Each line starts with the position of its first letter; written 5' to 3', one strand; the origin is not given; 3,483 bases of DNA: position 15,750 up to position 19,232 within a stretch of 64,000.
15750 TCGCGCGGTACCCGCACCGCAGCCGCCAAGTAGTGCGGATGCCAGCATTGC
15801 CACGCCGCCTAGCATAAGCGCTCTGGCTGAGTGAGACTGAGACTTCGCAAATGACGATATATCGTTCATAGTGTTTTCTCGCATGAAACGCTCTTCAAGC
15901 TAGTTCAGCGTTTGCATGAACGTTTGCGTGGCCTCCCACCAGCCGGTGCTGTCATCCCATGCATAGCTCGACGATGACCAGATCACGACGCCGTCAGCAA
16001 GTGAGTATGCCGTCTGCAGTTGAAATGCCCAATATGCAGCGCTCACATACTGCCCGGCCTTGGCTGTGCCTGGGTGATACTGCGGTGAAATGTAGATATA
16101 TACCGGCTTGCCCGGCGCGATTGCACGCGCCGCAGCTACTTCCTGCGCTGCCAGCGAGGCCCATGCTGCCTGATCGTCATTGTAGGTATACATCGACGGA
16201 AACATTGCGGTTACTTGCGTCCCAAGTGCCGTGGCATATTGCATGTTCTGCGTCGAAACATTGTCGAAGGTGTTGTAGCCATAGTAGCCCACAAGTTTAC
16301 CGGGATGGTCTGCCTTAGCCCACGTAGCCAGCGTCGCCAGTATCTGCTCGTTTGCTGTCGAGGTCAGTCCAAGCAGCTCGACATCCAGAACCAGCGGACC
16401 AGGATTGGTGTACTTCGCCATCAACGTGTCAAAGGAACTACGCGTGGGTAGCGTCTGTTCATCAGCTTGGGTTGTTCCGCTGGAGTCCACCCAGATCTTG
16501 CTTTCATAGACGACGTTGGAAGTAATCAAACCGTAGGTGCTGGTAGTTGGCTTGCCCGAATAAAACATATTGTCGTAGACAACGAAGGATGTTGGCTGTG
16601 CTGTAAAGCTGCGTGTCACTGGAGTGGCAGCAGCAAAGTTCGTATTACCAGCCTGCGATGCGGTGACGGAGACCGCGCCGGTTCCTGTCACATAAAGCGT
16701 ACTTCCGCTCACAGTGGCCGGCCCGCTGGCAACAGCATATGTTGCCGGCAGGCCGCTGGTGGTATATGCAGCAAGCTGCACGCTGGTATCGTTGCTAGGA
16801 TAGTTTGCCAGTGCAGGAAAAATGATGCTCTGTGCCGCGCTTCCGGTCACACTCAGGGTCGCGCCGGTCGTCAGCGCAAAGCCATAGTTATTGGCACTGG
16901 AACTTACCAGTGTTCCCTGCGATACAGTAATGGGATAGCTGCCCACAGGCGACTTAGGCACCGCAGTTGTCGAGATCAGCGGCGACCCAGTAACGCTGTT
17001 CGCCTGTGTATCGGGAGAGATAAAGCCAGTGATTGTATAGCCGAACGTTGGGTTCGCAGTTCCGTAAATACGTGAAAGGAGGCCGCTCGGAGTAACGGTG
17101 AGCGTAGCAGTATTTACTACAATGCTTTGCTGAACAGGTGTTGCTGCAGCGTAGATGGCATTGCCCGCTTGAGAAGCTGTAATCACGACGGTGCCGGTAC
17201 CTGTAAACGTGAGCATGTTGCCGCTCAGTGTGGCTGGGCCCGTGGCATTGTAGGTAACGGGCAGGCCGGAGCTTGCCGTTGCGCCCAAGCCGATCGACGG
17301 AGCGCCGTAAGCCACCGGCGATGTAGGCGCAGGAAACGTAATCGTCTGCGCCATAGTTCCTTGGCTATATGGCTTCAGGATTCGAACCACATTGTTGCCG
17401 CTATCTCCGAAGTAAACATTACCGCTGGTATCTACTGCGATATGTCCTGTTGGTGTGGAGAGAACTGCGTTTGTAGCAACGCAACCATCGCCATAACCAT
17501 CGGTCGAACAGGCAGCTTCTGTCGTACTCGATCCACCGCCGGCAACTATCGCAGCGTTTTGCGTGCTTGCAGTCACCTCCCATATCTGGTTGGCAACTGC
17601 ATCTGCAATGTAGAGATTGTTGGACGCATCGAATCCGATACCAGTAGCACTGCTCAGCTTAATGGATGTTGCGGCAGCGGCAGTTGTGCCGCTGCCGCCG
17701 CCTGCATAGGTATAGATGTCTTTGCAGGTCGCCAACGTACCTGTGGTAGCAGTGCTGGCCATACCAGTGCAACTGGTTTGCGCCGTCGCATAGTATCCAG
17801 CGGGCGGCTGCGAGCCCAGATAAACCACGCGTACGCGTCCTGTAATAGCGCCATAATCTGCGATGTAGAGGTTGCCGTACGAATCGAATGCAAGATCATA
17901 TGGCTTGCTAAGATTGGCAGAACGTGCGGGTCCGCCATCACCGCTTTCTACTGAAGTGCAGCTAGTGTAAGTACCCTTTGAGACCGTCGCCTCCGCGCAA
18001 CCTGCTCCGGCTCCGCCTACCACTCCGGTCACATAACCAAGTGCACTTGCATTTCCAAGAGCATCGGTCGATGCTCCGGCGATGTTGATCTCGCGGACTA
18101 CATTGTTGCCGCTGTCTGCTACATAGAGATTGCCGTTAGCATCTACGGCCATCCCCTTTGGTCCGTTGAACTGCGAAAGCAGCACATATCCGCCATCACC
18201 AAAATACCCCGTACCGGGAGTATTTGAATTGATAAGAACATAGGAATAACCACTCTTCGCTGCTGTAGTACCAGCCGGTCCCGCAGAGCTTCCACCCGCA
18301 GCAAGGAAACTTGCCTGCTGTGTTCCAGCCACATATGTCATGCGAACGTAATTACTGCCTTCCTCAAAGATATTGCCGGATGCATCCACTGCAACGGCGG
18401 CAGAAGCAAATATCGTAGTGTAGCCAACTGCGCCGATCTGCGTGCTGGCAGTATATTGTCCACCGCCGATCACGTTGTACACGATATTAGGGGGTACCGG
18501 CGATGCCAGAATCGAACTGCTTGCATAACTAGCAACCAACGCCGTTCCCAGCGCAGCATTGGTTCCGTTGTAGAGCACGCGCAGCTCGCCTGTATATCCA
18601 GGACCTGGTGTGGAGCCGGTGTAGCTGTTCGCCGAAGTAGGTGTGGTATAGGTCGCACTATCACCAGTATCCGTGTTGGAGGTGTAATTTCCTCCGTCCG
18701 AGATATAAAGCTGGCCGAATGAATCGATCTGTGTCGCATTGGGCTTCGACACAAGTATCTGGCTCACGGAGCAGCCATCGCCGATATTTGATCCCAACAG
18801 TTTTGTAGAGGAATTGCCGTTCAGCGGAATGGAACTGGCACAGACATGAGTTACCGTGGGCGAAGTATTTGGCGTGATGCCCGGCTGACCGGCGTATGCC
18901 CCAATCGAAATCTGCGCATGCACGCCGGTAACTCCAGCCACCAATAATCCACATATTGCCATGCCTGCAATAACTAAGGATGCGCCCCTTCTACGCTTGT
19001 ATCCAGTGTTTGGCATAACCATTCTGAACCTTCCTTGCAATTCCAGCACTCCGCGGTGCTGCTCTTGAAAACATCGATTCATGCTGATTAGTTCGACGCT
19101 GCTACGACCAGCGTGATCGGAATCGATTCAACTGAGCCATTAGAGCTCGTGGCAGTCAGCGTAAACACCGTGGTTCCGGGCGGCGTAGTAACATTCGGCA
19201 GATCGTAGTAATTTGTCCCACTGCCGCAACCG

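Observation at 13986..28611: SusD-less PUL-like operon: sugar porter, TonB-dependent receptor, then three NHL-repeat secreted proteins and a glycosidase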

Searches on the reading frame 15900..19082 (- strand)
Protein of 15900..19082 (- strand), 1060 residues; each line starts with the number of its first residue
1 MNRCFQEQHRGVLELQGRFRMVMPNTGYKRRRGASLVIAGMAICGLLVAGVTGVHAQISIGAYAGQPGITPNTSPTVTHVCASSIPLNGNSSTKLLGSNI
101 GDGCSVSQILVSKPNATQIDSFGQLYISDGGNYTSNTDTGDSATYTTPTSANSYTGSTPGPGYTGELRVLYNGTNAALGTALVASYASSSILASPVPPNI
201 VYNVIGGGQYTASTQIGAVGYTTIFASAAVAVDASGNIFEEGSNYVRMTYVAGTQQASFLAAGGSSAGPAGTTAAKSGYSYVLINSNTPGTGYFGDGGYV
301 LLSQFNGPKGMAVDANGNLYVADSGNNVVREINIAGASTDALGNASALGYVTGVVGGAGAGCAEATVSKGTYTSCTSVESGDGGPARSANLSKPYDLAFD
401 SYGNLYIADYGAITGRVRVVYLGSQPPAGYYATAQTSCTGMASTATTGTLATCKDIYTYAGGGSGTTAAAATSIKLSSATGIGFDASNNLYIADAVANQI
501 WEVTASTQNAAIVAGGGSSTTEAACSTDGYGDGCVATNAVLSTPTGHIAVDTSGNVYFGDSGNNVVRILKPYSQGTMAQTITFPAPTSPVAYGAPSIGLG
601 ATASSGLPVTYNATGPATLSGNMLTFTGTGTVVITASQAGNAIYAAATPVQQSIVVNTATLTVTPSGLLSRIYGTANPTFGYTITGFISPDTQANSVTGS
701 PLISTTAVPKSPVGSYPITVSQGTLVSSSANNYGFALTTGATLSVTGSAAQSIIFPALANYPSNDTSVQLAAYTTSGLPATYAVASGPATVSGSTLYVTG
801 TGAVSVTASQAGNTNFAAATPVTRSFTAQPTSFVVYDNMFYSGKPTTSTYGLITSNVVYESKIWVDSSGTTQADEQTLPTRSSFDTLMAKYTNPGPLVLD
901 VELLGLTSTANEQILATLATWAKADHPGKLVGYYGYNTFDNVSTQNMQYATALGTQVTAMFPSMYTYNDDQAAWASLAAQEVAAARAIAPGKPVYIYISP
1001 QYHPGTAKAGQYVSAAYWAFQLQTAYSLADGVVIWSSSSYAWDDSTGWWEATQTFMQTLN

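Call 3: search_protein_families(library=pfam, proteins=[window:15900-19082:-], max_evalue=0.01)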
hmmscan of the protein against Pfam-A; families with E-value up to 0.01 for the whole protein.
window:15900-19082:- (1060 aa): 7 families
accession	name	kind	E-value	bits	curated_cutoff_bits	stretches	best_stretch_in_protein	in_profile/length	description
PF25021.1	TEN_NHL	-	1.7e-14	54.1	27.1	2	487-562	83-161/357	Teneurin NHL domain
PF18676.6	MBG_2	-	3.3e-13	50.4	25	1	661-740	1-69/72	MBG domain (YGX type)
PF01436.27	NHL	-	1.1e-11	44.6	20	1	305-327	1-23/28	NHL repeat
PF08450.18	SGL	-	1.7e-05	25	26.3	0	473-590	130-231/246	SMP-30/Gluconolactonase/LRE-like region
PF06739.17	SBBP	-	8.9e-05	22.8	20.5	0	391-408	13-29/38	Beta-propeller repeat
PF20067.5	SSL_N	-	0.00025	21.3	18.9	0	306-328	21-43/46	Strictosidine synthase-like, N-terminal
PF07494.17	Reg_prop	-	0.0041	17.6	20.4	0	395-410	8-23/24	Two component regulator propeller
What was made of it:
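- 15900..19082 (-): 1060-aa NHL + MBG_2 protein; the true start is probably M21 or M23, giving a Sec signal (..GVHA|QI). Pfam TEN_NHL, NHL, MBG_2 (call 3).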

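Call 4: search_protein_families(library=ncbifam, proteins=[window:15900-19082:-], max_evalue=0.01)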
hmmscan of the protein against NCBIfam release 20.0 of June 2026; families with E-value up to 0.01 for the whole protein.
window:15900-19082:- (1060 aa): 1 family
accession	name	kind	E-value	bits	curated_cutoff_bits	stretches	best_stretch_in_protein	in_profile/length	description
NF035926.1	scyF_NHL_VPEP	equivalog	9.8e-07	28.2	350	1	297-409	143-264/376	scytonemin biosynthesis PEP-CTERM protein ScyF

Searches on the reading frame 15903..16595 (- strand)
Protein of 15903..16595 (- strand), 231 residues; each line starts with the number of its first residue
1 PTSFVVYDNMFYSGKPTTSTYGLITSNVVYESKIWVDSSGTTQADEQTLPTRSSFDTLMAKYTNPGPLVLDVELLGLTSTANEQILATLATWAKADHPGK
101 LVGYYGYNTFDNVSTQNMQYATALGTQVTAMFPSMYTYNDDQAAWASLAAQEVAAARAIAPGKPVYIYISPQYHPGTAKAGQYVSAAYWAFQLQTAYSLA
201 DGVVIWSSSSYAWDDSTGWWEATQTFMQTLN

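Call 40: search_protein_families(library=ncbifam, proteins=[window:15903-16595:-], max_evalue=10)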
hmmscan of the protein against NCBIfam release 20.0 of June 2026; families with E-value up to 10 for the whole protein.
window:15903-16595:- (231 aa): 1 family
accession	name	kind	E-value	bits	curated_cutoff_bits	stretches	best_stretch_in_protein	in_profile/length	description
NF001986.0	PRK00779.1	subfamily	0.045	12.9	306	1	84-153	136-205/307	ornithine carbamoyltransferase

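Call 41: search_protein_families(library=pfam, proteins=[window:15903-16595:-], max_evalue=1)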
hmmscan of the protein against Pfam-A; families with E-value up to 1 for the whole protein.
window:15903-16595:- (231 aa): 1 family
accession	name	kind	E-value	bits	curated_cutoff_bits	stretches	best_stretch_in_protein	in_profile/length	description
PF21209.4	Bac_rhamnosid-like_N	-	0.16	11.9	27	0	25-49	73-97/209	Alpha-rhamnosidase-like, bacteroidetes, N-terminal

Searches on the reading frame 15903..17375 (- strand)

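Call 40: search_protein_families(library=ncbifam, proteins=[window:15903-17375:-], max_evalue=10)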
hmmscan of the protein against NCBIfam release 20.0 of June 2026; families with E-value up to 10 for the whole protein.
window:15903-17375:- (491 aa): 2 families
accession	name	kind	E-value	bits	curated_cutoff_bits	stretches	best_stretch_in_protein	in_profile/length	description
NF011916.0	PRK15386.1-5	equivalog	0.0046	15.7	977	1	89-145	147-204/454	EspK/GogB family type III secretion system effector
NF001986.0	PRK00779.1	subfamily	0.18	10.9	306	1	344-413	136-205/307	ornithine carbamoyltransferase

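Call 41: search_protein_families(library=pfam, proteins=[window:15903-17375:-], max_evalue=1)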
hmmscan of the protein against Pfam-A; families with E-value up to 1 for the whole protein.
window:15903-17375:- (491 aa): 1 family
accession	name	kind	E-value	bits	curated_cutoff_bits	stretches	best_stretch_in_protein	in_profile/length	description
PF18676.6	MBG_2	-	1.1e-13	51.9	25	1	92-171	1-69/72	MBG domain (YGX type)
